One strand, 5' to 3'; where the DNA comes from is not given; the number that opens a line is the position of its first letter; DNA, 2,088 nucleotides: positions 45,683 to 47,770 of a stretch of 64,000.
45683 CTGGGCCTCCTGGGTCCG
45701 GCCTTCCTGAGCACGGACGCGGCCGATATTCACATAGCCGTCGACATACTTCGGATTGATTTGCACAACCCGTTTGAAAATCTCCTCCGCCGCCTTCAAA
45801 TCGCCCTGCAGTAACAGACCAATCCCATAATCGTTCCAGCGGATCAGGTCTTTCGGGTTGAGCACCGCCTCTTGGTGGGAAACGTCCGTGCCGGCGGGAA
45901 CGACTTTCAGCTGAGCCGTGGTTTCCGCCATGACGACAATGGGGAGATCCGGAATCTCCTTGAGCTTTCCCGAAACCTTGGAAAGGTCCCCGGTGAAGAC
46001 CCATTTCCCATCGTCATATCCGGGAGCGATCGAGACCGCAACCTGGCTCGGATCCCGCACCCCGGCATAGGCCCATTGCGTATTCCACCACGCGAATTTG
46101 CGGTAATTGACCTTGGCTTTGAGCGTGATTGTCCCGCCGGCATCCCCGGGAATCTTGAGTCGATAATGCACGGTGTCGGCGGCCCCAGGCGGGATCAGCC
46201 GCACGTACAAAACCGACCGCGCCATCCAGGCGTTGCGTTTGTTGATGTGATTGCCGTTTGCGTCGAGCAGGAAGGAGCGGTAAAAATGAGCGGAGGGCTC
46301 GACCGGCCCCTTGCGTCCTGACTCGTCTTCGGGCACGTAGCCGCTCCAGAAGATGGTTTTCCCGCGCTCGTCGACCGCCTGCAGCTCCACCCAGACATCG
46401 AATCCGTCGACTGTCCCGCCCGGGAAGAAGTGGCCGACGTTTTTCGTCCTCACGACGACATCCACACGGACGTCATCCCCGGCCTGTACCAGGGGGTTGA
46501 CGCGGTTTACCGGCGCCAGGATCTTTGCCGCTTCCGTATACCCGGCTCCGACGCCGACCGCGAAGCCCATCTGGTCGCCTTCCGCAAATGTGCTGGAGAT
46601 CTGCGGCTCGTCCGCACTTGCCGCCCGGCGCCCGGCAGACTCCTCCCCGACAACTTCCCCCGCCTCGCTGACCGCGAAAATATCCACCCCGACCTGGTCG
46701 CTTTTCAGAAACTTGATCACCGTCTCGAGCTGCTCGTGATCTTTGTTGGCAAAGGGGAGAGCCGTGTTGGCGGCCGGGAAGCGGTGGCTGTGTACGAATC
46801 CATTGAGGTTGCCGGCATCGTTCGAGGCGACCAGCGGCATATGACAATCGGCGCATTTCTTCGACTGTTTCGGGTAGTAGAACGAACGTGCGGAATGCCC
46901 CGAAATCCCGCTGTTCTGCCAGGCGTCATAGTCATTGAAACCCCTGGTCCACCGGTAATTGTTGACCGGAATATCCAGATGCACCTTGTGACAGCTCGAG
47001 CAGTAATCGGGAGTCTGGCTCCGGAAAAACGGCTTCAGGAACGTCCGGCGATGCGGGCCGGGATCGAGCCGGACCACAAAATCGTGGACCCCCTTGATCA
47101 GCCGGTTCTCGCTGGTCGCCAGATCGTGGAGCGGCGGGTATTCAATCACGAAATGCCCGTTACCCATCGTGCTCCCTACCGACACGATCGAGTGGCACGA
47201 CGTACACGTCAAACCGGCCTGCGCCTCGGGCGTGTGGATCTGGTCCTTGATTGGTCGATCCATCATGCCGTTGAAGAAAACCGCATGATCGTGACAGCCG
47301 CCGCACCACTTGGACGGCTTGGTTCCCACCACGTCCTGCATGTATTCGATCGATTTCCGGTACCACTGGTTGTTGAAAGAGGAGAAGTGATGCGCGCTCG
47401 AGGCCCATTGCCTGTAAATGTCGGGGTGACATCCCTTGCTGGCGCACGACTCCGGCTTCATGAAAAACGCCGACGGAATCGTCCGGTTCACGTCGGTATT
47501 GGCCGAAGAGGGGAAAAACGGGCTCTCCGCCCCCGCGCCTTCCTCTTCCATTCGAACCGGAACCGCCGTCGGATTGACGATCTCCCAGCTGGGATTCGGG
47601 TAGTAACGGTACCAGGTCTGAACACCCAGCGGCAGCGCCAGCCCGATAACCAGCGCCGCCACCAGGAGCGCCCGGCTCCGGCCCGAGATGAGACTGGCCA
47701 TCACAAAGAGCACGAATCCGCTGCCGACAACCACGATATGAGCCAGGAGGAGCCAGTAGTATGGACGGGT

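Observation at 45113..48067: Unusual protein architecture: 5-TM anchor + c554-like haem block with a CX4CH site + long TPR domain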

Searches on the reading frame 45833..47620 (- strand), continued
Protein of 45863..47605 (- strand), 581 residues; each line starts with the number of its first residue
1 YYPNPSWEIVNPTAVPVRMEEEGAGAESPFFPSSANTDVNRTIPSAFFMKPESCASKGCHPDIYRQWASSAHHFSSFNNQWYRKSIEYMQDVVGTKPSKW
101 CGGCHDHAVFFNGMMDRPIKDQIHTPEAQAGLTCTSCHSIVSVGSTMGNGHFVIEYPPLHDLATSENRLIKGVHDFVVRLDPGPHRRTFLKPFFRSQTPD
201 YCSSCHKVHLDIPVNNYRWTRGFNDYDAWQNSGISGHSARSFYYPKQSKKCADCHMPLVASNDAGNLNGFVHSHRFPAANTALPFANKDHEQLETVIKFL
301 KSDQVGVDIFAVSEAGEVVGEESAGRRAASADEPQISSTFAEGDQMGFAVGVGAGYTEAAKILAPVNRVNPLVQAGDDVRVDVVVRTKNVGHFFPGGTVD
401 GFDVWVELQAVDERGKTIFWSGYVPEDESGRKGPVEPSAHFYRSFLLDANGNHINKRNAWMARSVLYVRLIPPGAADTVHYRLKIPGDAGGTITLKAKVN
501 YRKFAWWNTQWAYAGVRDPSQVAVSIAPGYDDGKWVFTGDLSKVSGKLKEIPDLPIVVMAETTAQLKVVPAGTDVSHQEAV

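Call 71: find_related_loci(query=P0166, collection=metagenome_contigs, flank=8000)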
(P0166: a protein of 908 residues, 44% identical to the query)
Query P0166 (908 aa) in metagenome_contigs; peptide patterns used: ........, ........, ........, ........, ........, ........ (x = any residue, [..] = any of these).
243 stretches matched a pattern; 37 encode a relative of the query (tblastn E <= 1e-3); 37 distinct loci.
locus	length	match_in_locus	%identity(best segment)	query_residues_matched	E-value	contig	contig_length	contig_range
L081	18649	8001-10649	73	5-887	0e+0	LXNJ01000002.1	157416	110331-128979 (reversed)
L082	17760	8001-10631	70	5-881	0e+0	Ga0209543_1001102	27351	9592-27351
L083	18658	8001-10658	62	1-883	0e+0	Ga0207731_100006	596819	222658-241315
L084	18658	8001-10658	62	1-883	0e+0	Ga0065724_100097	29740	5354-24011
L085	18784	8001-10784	58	5-908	0e+0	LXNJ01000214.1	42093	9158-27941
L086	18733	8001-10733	58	5-887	0e+0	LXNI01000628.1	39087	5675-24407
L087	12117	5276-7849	58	4-883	0e+0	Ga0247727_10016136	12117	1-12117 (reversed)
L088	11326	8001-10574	58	4-883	0e+0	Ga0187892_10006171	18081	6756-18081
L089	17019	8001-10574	58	5-883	0e+0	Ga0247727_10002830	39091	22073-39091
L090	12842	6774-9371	55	6-896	0e+0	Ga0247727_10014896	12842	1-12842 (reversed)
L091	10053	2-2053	71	198-881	0e+0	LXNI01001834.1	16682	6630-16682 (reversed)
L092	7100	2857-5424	55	1-883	0e+0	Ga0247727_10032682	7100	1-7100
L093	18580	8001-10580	55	4-888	0e+0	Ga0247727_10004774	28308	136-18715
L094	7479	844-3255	53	4-881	0e+0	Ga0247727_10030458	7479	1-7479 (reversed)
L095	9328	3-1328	65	444-883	0e+0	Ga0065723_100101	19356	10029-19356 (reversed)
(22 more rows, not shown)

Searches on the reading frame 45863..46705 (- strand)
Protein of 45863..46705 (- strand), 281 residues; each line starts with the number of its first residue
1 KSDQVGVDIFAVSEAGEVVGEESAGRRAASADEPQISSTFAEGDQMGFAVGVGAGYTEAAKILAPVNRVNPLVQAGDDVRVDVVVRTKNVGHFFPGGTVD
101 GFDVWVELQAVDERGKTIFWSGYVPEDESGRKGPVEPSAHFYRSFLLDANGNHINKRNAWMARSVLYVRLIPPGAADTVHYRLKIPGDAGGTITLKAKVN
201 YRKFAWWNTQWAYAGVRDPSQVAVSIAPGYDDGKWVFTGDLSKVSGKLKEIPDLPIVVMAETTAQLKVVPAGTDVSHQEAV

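Call 49: search_protein_families(library=pfam, proteins=[window:45863-46705:-], max_evalue=10)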
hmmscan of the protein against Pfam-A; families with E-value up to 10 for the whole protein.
window:45863-46705:- (281 aa): 0 families
